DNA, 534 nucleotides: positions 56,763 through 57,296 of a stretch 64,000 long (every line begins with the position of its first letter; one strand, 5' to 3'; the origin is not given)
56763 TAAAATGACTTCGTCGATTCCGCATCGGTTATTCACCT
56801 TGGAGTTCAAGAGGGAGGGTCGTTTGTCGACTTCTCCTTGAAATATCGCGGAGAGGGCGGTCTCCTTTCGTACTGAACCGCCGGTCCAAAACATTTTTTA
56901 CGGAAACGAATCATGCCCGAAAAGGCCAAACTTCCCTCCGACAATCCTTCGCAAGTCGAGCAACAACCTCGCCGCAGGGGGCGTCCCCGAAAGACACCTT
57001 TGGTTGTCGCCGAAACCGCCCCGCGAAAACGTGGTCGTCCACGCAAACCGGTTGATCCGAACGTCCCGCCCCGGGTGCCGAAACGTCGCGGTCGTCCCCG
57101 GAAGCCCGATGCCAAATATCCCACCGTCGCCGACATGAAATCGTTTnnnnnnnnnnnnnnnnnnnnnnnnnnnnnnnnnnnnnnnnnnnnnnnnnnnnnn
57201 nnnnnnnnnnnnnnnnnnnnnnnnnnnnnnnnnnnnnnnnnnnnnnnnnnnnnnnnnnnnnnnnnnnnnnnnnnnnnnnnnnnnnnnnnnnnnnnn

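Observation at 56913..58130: WYL-domain regulator with a triple AT-hook N-terminus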

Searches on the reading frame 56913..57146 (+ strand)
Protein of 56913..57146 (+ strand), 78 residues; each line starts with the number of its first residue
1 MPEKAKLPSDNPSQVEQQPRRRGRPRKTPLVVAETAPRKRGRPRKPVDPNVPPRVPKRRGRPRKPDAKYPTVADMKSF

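Call 51: search_protein_families(library=pfam, proteins=[window:56913-57146:+], max_evalue=10)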
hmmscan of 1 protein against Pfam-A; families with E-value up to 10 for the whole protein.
seq(78 aa): 1 family
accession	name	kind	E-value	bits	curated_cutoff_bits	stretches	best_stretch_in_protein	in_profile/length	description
PF02178.24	AT_hook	-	0.015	15.6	17.4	3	19-29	1-11/13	AT hook motif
